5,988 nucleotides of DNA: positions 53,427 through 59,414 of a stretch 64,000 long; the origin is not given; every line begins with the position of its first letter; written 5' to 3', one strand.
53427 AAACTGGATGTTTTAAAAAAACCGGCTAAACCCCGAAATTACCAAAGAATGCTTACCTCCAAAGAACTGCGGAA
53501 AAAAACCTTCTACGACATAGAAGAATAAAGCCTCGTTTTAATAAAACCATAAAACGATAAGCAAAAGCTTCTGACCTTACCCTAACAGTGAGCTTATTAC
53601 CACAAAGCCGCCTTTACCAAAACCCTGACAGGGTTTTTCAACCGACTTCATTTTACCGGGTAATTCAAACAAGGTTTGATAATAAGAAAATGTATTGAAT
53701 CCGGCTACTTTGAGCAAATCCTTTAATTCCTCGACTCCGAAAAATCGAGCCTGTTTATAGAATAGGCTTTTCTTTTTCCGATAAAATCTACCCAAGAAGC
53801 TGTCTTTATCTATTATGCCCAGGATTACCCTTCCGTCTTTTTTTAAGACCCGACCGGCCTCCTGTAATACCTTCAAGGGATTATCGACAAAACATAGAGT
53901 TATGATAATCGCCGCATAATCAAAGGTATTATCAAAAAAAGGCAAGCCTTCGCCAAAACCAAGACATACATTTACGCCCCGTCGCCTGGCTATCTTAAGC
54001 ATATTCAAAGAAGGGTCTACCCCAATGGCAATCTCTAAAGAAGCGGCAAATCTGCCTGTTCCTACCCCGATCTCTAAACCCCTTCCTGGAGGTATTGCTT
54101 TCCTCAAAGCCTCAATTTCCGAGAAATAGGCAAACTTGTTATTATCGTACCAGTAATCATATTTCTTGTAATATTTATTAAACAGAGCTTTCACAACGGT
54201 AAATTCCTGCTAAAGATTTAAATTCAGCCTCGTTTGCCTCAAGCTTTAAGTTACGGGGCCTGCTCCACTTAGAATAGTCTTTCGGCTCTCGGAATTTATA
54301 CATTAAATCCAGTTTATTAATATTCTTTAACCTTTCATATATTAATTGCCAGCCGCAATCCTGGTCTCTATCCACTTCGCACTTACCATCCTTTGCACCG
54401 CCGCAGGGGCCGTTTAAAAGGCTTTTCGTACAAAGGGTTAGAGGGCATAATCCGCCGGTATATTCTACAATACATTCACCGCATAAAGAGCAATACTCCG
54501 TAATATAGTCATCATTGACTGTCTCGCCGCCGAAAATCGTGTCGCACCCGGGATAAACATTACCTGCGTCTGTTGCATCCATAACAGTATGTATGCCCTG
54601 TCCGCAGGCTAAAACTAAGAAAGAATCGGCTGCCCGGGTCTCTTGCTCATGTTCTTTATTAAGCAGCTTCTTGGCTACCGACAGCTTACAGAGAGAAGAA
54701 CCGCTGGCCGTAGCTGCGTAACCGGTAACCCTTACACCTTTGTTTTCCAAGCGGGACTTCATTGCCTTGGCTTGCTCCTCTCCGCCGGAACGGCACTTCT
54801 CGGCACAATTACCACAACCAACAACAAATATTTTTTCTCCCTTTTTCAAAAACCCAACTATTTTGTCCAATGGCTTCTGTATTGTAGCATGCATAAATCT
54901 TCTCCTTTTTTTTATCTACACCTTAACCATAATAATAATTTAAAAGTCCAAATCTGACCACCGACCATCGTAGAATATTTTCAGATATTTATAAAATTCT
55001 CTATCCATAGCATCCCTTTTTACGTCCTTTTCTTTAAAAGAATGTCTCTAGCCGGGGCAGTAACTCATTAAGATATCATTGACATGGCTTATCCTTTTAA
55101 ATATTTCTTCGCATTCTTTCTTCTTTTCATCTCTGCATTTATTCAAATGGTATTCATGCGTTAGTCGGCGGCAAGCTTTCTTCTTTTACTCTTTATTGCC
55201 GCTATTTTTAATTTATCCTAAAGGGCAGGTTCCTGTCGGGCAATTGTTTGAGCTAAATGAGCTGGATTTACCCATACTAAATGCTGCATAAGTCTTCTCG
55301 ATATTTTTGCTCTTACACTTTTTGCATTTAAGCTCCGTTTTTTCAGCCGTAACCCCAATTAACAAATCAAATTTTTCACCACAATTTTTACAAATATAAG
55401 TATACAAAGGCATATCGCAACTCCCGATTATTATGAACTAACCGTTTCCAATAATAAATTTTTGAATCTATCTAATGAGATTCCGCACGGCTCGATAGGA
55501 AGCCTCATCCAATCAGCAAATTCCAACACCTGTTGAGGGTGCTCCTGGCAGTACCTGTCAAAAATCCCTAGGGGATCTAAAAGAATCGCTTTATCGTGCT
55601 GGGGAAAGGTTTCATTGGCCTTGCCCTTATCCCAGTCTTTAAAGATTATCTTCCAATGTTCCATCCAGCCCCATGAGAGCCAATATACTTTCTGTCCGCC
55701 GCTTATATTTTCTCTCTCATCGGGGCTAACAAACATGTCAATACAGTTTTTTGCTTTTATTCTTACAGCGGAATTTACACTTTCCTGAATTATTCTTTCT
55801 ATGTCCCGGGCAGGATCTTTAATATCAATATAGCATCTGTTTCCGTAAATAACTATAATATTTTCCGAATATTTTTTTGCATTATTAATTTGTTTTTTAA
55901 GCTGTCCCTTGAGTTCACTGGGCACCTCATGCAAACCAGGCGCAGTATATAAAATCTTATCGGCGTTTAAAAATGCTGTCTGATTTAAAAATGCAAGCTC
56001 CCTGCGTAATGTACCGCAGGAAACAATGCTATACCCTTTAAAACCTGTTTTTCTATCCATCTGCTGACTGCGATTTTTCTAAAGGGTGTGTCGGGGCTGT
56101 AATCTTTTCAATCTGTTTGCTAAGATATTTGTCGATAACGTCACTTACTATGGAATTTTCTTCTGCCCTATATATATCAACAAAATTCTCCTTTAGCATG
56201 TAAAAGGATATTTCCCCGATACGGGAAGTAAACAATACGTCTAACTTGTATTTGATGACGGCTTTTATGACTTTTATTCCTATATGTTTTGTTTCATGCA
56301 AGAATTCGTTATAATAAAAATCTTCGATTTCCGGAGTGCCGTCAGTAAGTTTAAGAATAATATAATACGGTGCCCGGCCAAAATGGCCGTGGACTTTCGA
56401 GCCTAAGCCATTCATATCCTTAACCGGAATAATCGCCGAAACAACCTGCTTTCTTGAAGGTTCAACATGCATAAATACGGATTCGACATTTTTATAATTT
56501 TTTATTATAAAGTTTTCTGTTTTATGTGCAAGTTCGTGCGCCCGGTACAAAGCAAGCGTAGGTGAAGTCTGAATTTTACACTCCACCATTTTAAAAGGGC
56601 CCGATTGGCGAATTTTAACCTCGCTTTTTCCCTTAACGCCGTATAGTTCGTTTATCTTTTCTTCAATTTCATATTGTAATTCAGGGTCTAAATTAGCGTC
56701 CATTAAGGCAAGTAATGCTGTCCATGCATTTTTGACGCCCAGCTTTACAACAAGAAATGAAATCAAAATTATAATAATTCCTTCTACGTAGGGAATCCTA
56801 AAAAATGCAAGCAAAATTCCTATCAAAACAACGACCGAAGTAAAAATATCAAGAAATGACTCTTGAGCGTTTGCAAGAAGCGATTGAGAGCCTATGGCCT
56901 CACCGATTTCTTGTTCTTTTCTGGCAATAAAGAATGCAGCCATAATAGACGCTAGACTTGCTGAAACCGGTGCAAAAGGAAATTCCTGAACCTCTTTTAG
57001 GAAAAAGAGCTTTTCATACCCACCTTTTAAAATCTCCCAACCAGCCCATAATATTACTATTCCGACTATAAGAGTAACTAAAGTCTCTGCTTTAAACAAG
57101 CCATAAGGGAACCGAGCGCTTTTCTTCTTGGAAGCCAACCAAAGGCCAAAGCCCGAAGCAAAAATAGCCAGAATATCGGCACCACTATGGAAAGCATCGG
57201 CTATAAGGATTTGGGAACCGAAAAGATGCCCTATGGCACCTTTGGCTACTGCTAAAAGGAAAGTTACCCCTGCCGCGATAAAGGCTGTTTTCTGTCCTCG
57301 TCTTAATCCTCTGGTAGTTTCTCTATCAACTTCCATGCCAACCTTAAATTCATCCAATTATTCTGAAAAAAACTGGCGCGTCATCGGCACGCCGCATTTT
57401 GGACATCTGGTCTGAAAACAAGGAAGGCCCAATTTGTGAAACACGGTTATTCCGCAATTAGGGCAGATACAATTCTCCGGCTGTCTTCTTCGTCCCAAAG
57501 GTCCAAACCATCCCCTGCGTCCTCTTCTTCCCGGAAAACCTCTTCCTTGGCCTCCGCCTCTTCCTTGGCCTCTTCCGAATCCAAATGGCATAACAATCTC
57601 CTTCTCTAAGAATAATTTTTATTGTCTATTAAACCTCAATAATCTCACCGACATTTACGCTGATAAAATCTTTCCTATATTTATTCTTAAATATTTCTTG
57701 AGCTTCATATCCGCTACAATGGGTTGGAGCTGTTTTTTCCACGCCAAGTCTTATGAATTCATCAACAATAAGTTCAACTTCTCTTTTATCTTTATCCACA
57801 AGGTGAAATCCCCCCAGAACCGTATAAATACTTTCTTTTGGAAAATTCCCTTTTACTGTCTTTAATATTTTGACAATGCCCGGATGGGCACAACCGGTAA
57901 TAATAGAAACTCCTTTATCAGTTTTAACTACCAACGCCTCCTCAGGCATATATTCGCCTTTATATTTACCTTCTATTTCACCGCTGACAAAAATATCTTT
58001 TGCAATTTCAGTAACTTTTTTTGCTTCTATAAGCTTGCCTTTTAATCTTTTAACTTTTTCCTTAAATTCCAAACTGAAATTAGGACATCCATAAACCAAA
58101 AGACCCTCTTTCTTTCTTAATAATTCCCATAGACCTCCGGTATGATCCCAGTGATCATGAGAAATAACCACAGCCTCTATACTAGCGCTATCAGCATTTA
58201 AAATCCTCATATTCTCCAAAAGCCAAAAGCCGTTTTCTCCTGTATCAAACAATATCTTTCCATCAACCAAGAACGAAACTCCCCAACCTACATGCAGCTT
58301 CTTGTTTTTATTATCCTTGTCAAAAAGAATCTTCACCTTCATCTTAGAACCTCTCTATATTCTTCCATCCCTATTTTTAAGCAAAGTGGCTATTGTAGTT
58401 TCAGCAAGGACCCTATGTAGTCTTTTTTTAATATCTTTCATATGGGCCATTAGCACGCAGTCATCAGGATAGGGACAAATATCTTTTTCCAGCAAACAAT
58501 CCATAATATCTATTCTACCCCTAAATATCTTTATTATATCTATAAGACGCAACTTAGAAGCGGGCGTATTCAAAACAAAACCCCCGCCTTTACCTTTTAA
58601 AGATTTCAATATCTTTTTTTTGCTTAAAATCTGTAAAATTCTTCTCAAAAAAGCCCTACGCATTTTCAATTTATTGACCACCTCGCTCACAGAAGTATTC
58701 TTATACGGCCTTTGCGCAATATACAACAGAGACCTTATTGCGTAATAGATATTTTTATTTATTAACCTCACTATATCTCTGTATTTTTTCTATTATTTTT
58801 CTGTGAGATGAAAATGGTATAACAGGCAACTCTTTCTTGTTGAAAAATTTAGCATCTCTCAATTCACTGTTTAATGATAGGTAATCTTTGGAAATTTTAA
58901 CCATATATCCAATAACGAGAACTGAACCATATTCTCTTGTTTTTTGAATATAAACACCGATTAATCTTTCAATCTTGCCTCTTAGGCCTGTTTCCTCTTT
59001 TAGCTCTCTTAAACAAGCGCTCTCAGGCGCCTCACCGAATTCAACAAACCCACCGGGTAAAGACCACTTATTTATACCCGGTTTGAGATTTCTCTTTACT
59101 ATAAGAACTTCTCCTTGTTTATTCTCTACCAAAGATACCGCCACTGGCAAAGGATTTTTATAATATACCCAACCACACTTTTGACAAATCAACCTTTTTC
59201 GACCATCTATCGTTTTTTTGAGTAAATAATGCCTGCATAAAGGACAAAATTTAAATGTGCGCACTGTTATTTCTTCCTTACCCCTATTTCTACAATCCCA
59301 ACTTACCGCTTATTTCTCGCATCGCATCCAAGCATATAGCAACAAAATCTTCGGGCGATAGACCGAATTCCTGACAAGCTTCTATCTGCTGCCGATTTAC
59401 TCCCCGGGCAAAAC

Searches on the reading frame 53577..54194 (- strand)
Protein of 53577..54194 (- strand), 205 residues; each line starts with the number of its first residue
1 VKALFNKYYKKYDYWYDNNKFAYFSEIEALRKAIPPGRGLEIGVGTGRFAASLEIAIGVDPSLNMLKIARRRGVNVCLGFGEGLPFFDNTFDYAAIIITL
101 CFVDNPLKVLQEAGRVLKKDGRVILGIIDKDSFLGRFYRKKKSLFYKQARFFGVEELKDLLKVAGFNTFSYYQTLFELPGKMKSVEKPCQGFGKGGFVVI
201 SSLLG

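Call 47: search_protein_families(library=pfam, proteins=[window:53577-54194:-], max_evalue=0.00001)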
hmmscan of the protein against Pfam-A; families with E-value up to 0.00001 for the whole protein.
window:53577-54194:- (205 aa): 6 families
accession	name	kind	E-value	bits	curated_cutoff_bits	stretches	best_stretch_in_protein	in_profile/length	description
PF08241.18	Methyltransf_11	-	9.4e-17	61.9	21.2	1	40-125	1-95/95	Methyltransferase domain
PF13489.12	Methyltransf_23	-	6.4e-12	45.9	27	1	25-168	11-161/164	Methyltransferase domain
PF13649.12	Methyltransf_25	-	1.8e-11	45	27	1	40-121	2-97/97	Methyltransferase domain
PF01209.24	Ubie_methyltran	-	2.9e-08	33.8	20.1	1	40-124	52-150/233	ubiE/COQ5 methyltransferase family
PF08242.18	Methyltransf_12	-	5.1e-08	34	30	1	40-123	1-98/98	Methyltransferase domain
PF13847.12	Methyltransf_31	-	9.6e-08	32.3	27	1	40-142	8-127/145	Methyltransferase domain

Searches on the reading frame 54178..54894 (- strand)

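Call 47: search_protein_families(library=pfam, proteins=[window:54178-54894:-], max_evalue=0.00001)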
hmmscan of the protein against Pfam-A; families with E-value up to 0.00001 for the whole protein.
window:54178-54894:- (238 aa): 1 family
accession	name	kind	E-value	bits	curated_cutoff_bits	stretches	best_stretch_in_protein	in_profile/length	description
PF12225.13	DUF5981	-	1.6e-32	111.4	23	1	114-208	1-95/95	Methylene-tetrahydrofolate reductase C terminal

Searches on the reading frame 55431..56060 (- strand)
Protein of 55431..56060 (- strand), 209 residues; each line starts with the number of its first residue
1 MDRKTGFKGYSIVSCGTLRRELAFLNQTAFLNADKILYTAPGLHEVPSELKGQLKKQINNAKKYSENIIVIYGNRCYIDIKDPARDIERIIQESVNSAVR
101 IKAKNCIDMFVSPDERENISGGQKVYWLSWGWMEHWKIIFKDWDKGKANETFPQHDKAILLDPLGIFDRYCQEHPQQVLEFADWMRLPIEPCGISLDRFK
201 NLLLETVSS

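Call 47: search_protein_families(library=pfam, proteins=[window:55431-56060:-], max_evalue=0.00001)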
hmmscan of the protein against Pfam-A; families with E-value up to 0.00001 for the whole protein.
window:55431-56060:- (209 aa): 1 family
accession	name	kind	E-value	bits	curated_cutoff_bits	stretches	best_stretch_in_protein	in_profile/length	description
PF07796.16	DUF1638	-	7.4e-25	88.1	27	1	41-203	4-161/161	Protein of unknown function (DUF1638)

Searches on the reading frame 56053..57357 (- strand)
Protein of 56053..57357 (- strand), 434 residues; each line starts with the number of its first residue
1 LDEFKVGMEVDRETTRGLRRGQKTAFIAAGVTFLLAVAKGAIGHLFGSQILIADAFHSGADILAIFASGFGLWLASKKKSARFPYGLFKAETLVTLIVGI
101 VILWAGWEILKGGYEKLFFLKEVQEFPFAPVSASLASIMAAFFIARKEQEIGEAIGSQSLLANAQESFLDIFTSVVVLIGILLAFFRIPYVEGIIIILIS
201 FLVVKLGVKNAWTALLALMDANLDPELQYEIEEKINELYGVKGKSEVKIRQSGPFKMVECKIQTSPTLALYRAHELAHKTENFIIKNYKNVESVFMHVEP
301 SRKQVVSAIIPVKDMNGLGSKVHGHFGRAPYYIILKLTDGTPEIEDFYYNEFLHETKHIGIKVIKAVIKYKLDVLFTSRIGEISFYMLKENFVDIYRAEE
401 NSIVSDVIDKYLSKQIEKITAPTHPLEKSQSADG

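Call 47: search_protein_families(library=pfam, proteins=[window:56053-57357:-], max_evalue=0.00001)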
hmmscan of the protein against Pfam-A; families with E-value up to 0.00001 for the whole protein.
window:56053-57357:- (434 aa): 3 families
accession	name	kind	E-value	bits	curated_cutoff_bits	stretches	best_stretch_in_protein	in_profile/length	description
PF01545.26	Cation_efflux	-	1.7e-41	142.6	26.6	1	26-219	2-198/198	Cation efflux family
PF02579.22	Nitro_FeMo-Co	-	2.5e-14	53.8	26.3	1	319-412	2-93/94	Dinitrogenase iron-molybdenum cofactor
PF16916.11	ZT_dimer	-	7.7e-14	51.9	26.7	1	223-300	1-77/78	Dimerisation domain of Zinc Transporter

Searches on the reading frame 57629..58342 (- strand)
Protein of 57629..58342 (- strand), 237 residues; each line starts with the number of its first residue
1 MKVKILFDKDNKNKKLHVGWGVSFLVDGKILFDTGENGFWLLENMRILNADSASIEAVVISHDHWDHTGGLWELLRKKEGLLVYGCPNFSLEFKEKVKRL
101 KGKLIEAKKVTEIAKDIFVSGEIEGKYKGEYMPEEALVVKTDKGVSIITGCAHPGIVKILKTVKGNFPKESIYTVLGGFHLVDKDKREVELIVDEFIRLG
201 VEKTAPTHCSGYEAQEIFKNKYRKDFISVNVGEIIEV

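Call 47: search_protein_families(library=pfam, proteins=[window:57629-58342:-], max_evalue=0.00001)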
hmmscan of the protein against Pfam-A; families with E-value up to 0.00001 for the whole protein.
window:57629-58342:- (237 aa): 2 families
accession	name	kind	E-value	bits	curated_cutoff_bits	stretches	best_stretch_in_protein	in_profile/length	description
PF00753.33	Lactamase_B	-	1.5e-08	35.2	22.7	1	24-78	9-67/196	Metallo-beta-lactamase superfamily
PF12706.13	Lactamase_B_2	-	1e-07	32.2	27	1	30-87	3-63/200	Beta-lactamase superfamily domain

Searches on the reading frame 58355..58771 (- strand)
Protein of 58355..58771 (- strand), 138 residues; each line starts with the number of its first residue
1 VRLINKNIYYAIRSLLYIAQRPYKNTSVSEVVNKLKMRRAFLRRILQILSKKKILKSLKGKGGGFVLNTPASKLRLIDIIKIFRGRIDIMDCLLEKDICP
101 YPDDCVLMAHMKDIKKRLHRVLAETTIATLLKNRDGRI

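Call 47: search_protein_families(library=pfam, proteins=[window:58355-58771:-], max_evalue=0.00001)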
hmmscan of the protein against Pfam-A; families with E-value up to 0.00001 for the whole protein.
window:58355-58771:- (138 aa): 1 family
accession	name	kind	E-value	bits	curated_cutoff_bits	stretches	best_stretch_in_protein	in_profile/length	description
PF02082.26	Rrf2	-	2e-25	89.9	30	1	5-132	2-131/132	Iron-dependent Transcriptional regulator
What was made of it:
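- An Rrf2-family regulator gene lies in the window at 58355-58771 (call 47).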

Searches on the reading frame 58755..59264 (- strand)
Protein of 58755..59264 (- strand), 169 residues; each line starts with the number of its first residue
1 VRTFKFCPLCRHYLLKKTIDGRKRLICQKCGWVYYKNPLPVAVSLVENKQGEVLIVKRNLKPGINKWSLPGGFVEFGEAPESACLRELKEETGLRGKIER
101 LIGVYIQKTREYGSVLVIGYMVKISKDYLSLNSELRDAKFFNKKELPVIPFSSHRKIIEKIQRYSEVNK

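Call 47: search_protein_families(library=pfam, proteins=[window:58755-59264:-], max_evalue=0.00001)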
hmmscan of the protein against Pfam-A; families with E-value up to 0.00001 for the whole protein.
window:58755-59264:- (169 aa): 1 family
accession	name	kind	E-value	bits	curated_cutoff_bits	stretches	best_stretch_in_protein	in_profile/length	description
PF00293.34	NUDIX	-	6.7e-19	68.7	21.1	1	41-149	5-121/134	NUDIX domain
